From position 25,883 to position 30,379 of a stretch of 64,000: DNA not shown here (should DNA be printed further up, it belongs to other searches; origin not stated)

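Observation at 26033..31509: Translationally coupled DUF4143-type AAA ATPase + 1398-aa NACHT-like STAND NTPase with a C-terminal nuclease: candidate undescribed defence system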

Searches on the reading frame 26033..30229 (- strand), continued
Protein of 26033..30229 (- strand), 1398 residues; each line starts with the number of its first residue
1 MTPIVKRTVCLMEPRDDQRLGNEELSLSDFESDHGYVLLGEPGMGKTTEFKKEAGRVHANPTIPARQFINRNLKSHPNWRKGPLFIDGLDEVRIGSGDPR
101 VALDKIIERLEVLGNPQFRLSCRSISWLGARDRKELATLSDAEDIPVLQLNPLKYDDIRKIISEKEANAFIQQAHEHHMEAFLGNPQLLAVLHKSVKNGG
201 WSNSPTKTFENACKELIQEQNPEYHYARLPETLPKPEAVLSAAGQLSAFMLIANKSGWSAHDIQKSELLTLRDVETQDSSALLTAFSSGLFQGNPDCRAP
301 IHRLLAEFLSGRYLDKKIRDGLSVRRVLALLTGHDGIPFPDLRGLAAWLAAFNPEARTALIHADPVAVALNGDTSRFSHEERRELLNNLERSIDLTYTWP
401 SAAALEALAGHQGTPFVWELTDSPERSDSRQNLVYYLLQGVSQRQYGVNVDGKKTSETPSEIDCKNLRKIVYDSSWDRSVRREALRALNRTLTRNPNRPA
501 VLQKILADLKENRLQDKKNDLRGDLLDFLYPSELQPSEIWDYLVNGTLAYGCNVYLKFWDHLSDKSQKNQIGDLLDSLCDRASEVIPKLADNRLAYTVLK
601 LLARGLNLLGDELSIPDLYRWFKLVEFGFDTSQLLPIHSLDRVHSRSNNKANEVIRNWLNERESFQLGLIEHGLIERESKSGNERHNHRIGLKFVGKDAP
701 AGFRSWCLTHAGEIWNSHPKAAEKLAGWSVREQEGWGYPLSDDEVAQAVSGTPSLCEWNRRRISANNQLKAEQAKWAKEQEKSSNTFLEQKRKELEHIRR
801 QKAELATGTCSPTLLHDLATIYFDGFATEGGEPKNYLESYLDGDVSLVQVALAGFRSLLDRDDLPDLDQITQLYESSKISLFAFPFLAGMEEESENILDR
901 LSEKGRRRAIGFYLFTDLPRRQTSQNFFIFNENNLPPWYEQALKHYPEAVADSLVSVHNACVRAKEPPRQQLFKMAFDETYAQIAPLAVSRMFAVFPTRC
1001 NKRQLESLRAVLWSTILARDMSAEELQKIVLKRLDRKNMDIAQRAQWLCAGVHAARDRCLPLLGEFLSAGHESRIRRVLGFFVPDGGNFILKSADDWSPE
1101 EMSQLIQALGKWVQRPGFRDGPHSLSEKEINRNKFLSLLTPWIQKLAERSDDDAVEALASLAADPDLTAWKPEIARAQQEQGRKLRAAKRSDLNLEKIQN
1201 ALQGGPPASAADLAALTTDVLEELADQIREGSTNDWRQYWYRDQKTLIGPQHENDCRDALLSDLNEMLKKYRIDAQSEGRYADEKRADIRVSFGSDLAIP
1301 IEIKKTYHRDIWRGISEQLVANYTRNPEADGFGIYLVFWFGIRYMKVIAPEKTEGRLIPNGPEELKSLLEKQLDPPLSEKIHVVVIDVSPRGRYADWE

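Call 26: find_encoding_contigs(protein=P0069, flank=6000, max_places=2)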
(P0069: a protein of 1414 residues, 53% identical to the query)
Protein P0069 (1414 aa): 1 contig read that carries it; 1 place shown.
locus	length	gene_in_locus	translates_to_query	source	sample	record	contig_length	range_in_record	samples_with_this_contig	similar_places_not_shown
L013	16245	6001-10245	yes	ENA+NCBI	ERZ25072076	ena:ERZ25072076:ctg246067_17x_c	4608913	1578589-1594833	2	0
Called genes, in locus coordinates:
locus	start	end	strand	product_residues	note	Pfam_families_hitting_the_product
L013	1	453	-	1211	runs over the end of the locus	PF00082:Peptidase_S8, PF00560:LRR_1 (faint), PF12799:LRR_4 (faint), PF13855:LRR_8 (faint), PF23598:LRR_14, PF05345:He_PIG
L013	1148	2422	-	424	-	PF14690:Zn_ribbon_ISL3, PF13542:HTH_Tnp_ISL3, PF01610:DDE_Tnp_ISL3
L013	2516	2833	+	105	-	PF13474:SnoaL_3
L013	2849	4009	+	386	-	PF17170:DUF5128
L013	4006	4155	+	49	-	-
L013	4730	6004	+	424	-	PF13173:AAA_14, PF13635:DUF4143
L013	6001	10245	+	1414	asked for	PF28130:DUF8371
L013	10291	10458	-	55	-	-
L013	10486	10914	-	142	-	PF01555:N6_N4_Mtase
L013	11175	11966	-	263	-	-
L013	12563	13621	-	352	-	PF01791:DeoC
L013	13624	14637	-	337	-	PF01408:GFO_IDH_MocA, PF02894:GFO_IDH_MocA_C, PF22725:GFO_IDH_MocA_C3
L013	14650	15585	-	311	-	PF01261:AP_endonuc_2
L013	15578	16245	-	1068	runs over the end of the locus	PF02012:BNR (faint), PF15902:Sortilin-Vps10, PF13088:BNR_2 (faint), PF15902:Sortilin-Vps10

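Call 27: search_protein_families(library=ncbifam, proteins=[L001:5914-9945:+, L002:5923-9957:+, L003:6220-10143:+, P0119, P0106], max_evalue=0.00001)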
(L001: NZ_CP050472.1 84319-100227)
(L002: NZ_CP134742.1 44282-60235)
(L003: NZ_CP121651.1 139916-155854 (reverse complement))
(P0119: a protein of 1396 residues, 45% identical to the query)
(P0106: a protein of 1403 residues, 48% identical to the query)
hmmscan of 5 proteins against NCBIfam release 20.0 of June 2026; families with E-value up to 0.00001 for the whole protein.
L001:5914-9945:+ (1343 aa): 2 families
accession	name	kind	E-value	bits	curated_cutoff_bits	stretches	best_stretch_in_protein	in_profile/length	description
NF058535.1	antiphage_EruA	equivalog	5e-233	777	1000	1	21-1332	19-1318/1318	NACHT domain-containing antiphage protein EruA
NF058534.1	antiphage_HyoA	equivalog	9.6e-38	129.5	1200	1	135-1288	201-1380/1430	NACHT domain-containing antiphage protein HyoA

L002:5923-9957:+ (1344 aa): 2 families
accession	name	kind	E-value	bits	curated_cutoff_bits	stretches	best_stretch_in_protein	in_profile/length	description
NF058535.1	antiphage_EruA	equivalog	1.3e-232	775.6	1000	1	24-1344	15-1318/1318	NACHT domain-containing antiphage protein EruA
NF058534.1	antiphage_HyoA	equivalog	3.3e-24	84.6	1200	1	136-647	197-722/1430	NACHT domain-containing antiphage protein HyoA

L003:6220-10143:+ (1307 aa): 2 families
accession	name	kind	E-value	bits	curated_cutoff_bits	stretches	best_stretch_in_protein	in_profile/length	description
NF058535.1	antiphage_EruA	equivalog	0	1034.8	1000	1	2-1240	93-1318/1318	NACHT domain-containing antiphage protein EruA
NF058534.1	antiphage_HyoA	equivalog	1e-33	116.1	1200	1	41-918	200-1099/1430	NACHT domain-containing antiphage protein HyoA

P0119 (1396 aa): 2 families
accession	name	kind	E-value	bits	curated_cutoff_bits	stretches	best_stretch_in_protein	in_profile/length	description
NF058535.1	antiphage_EruA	equivalog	5e-222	740.5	1000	1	16-1384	1-1318/1318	NACHT domain-containing antiphage protein EruA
NF058534.1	antiphage_HyoA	equivalog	3.5e-35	121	1200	2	930-1340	975-1382/1430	NACHT domain-containing antiphage protein HyoA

P0106 (1403 aa): 2 families
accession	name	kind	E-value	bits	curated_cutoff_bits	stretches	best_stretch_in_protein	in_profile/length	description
NF058535.1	antiphage_EruA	equivalog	3.8e-230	767.5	1000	1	21-1393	11-1318/1318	NACHT domain-containing antiphage protein EruA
NF058534.1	antiphage_HyoA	equivalog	1.5e-29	102.4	1200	2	760-1393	805-1428/1430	NACHT domain-containing antiphage protein HyoA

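Call 37: find_homologous_proteins(query=L003:6220-10140:+, max_evalue=1e-10)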
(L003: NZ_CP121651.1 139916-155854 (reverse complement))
Query L003:6220-10140:+ (1307 aa): 485 proteins with E <= 1e-10 among 8000 candidates; the best 120 are listed.
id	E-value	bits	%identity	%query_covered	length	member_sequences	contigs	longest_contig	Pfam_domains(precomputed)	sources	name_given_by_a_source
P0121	0.0e+0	2954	100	100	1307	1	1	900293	-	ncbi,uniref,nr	ncbi:hypothetical protein QA640_44510 (plasmid) [Bradyrhizobium sp. CB82]|uniref:hypothetical protei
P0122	0.0e+0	2168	75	98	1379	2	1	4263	-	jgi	-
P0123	0.0e+0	2102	74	95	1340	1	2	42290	PF28130.1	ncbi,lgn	-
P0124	0.0e+0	2094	71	99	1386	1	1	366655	-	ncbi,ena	-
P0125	0.0e+0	2004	68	99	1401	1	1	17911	-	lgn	-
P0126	0.0e+0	1933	67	97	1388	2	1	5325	PF28130.1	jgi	-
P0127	0.0e+0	1817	65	95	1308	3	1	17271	PF28130.1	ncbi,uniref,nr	ncbi:hypothetical protein [Pseudorhodoplanes sp.]|uniref:hypothetical protein n=1 Tax=Pseudorhodopla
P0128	0.0e+0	1758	63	95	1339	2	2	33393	PF28130.1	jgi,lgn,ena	-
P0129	0.0e+0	1728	60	100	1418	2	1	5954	-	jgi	jgi:predicted NACHT family NTPase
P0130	0.0e+0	1678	59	100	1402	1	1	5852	-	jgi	jgi:predicted NACHT family NTPase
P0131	0.0e+0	1630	58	97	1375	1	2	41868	PF28130.1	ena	-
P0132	0.0e+0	1570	57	95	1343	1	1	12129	-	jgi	jgi:predicted NACHT family NTPase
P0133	0.0e+0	1438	54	95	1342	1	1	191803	PF28130.1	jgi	jgi:predicted NACHT family NTPase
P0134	0.0e+0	1405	52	96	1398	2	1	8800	PF28130.1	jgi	-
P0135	0.0e+0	1398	52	95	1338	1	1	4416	PF28130.1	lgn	-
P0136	0.0e+0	1392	52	95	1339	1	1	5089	PF28130.1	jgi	jgi:predicted NACHT family NTPase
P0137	0.0e+0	1373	49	100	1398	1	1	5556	PF28130.1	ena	-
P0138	0.0e+0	1372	52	95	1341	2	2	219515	-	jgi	-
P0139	0.0e+0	1369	52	96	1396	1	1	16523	PF28130.1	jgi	jgi:predicted NACHT family NTPase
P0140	0.0e+0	1366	52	95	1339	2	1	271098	PF28130.1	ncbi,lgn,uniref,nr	ncbi:hypothetical protein [Mesorhizobium sp. B2-4-11]|uniref:hypothetical protein n=1 Tax=Mesorhizob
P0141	0.0e+0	1360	51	95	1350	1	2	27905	PF28130.1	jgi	jgi:predicted NACHT family NTPase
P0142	0.0e+0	1357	52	95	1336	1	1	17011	PF28130.1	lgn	-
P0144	0.0e+0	1350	51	95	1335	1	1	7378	PF28130.1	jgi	jgi:hypothetical protein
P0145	0.0e+0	1349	51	95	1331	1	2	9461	PF28130.1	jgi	-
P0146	0.0e+0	1343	50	95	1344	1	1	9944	PF28130.1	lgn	-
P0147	0.0e+0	1343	49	95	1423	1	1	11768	PF28130.1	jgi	jgi:predicted NACHT family NTPase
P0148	0.0e+0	1342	49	97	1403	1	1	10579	PF28130.1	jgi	jgi:predicted NACHT family NTPase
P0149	0.0e+0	1341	50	95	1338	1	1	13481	PF28130.1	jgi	jgi:predicted NACHT family NTPase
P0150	0.0e+0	1341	51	95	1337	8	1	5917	PF28130.1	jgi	jgi:predicted NACHT family NTPase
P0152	0.0e+0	1336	49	99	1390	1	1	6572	PF28130.1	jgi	jgi:predicted NACHT family NTPase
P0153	0.0e+0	1333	51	95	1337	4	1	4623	PF28130.1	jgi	jgi:predicted NACHT family NTPase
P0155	0.0e+0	1325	51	95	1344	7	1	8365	PF28130.1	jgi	jgi:predicted NACHT family NTPase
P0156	0.0e+0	1324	50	94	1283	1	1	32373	PF28130.1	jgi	jgi:hypothetical protein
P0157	0.0e+0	1323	50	95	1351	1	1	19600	PF28130.1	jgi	jgi:predicted NACHT family NTPase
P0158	0.0e+0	1322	50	95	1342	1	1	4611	PF28130.1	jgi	jgi:predicted NACHT family NTPase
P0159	0.0e+0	1322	50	95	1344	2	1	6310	PF28130.1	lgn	-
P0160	0.0e+0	1318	50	95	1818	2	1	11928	PF19269.5,PF00749.28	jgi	jgi:glutamyl-tRNA synthetase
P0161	0.0e+0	1318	50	95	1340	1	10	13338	PF28130.1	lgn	-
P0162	0.0e+0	1317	49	96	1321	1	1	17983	PF28130.1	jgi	jgi:hypothetical protein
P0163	0.0e+0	1307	50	95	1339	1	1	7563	PF28130.1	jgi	jgi:predicted NACHT family NTPase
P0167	0.0e+0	1303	50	95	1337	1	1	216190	PF28130.1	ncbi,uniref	ncbi:putative NACHT family NTPase [Bradyrhizobium sp. RT9b]|uniref:NACHT domain-containing protein n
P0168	0.0e+0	1301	50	95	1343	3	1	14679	PF28130.1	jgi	jgi:hypothetical protein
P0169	0.0e+0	1300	51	95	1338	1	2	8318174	-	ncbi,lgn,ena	-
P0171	0.0e+0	1298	50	95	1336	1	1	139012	PF28130.1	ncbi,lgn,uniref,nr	ncbi:hypothetical protein [Mesorhizobium sp.]|uniref:hypothetical protein n=1 Tax=Mesorhizobium sp. 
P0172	0.0e+0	1298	49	95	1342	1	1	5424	PF28130.1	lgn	-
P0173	0.0e+0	1296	50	95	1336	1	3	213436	PF28130.1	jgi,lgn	jgi:hypothetical protein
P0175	0.0e+0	1296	50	95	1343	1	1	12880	PF28130.1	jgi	jgi:hypothetical protein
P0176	0.0e+0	1294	49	98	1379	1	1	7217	PF28130.1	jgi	jgi:predicted NACHT family NTPase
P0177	0.0e+0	1294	49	95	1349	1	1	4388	PF28130.1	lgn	-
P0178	0.0e+0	1293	50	95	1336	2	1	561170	PF28130.1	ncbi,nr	ncbi:hypothetical protein EN856_15580 [Mesorhizobium sp. M8A.F.Ca.ET.213.01.1.1]|nr:hypothetical pro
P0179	0.0e+0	1292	49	95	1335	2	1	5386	PF28130.1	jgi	jgi:predicted NACHT family NTPase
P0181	0.0e+0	1289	50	95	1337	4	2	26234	PF28130.1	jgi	jgi:predicted NACHT family NTPase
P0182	0.0e+0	1287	50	95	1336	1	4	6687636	PF28130.1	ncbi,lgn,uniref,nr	ncbi:hypothetical protein NLY43_25495 [Mesorhizobium sp. C416B]|uniref:hypothetical protein n=1 Tax=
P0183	0.0e+0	1286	50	95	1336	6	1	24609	PF28130.1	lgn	-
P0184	0.0e+0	1285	49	99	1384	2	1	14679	PF28130.1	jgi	jgi:predicted NACHT family NTPase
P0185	0.0e+0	1285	50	95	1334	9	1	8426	PF28130.1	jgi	jgi:predicted NACHT family NTPase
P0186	0.0e+0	1284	49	95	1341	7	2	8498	-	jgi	jgi:hypothetical protein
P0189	0.0e+0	1283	50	95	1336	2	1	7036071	PF28130.1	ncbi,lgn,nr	ncbi:NACHT domain-containing NTPase [Mesorhizobium japonicum]|nr:NACHT domain-containing NTPase [Mes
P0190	0.0e+0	1281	50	95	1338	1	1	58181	PF28130.1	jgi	jgi:predicted NACHT family NTPase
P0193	0.0e+0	1279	48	100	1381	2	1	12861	PF28130.1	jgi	jgi:predicted NACHT family NTPase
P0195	0.0e+0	1277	50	95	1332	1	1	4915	PF28130.1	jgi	jgi:predicted NACHT family NTPase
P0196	0.0e+0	1276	50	95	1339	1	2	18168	PF28130.1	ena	-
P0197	0.0e+0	1276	50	95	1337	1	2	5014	PF28130.1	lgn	-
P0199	0.0e+0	1275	49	95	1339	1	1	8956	PF28130.1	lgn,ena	-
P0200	0.0e+0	1274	50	95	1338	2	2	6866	PF28130.1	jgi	jgi:predicted NACHT family NTPase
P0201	0.0e+0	1272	50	95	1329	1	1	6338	PF28130.1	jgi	jgi:predicted NACHT family NTPase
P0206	0.0e+0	1269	49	95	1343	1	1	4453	PF28130.1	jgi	jgi:hypothetical protein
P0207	0.0e+0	1268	50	95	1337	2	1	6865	PF28130.1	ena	-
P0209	0.0e+0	1260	49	95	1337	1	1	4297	PF28130.1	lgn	-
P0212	0.0e+0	1256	49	95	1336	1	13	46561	PF28130.1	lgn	-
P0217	0.0e+0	1245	49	95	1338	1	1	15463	PF28130.1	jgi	-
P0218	0.0e+0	1245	48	95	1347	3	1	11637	PF28130.1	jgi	jgi:predicted NACHT family NTPase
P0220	0.0e+0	1244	49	95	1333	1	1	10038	PF28130.1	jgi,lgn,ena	-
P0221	0.0e+0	1243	49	95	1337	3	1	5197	PF28130.1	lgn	-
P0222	0.0e+0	1240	50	95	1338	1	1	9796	PF28130.1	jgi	jgi:hypothetical protein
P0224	0.0e+0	1239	49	95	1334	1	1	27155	PF28130.1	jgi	jgi:predicted NACHT family NTPase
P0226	0.0e+0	1238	49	95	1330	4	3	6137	PF28130.1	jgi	jgi:predicted NACHT family NTPase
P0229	0.0e+0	1237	49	95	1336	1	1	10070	PF28130.1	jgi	jgi:hypothetical protein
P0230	0.0e+0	1237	50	92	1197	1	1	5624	PF28130.1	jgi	jgi:predicted NACHT family NTPase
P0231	0.0e+0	1237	49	95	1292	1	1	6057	PF28130.1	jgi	jgi:predicted NACHT family NTPase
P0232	0.0e+0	1232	48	95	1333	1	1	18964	PF28130.1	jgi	jgi:predicted NACHT family NTPase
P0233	0.0e+0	1231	49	91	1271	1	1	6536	PF28130.1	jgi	jgi:hypothetical protein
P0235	0.0e+0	1228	48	95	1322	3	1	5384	PF28130.1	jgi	jgi:predicted NACHT family NTPase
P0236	0.0e+0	1225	49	95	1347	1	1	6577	PF28130.1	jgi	jgi:predicted NACHT family NTPase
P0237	0.0e+0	1224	49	95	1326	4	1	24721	PF28130.1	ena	-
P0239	0.0e+0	1219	50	90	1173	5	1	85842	PF28130.1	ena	-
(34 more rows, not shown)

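Call 38: find_encoding_contigs(protein=P0189, flank=5000, max_places=2)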
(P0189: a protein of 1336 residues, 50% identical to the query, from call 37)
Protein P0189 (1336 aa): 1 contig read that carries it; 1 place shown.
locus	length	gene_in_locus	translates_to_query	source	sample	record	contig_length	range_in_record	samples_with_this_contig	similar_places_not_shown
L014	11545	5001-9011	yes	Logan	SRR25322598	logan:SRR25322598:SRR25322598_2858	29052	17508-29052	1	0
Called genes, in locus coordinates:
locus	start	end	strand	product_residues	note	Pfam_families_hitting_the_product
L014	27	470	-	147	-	PF08327:AHSA1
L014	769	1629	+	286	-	PF00941:FAD_binding_5, PF03450:CO_deh_flav_C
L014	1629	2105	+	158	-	PF00111:Fer2, PF01799:Fer2_2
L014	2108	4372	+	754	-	PF01315:Ald_Xan_dh_C, PF02738:MoCoBD_1, PF20256:MoCoBD_2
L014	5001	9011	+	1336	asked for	PF28130:DUF8371 (weak)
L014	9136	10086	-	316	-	PF02423:OCD_Mu_crystall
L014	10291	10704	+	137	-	PF08883:DOPA_dioxygen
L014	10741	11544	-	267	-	?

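Call 39: find_encoding_contigs(protein=P0169, flank=5000, max_places=2)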
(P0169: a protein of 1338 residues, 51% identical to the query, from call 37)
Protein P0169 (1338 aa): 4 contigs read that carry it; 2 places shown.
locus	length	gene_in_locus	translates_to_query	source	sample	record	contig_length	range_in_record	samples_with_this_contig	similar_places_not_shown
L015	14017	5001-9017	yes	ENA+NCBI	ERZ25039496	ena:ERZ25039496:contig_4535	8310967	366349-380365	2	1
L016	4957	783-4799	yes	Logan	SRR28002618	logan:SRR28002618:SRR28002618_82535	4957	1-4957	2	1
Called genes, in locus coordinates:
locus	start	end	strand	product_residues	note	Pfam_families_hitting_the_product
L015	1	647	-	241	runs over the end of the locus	PF00696:AA_kinase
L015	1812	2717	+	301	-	PF02899:Phage_int_SAM_1 (faint), PF13495:Phage_int_SAM_4, PF00589:Phage_integrase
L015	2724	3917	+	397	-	PF14319:Zn_Tnp_IS91, PF04986:Y2_Tnp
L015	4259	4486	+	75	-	PF22513:FitA-like_RHH, PF03869:Arc (weak)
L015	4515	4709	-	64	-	-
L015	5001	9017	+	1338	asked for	-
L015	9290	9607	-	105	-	-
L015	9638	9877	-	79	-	-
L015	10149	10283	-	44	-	-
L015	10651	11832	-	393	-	PF13384:HTH_23, PF13518:HTH_28, PF13551:HTH_29, PF13565:HTH_32 (weak)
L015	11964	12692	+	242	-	-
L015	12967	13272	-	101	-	PF05016:ParE_toxin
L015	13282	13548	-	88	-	-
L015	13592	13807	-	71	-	-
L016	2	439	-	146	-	?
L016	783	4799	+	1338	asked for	-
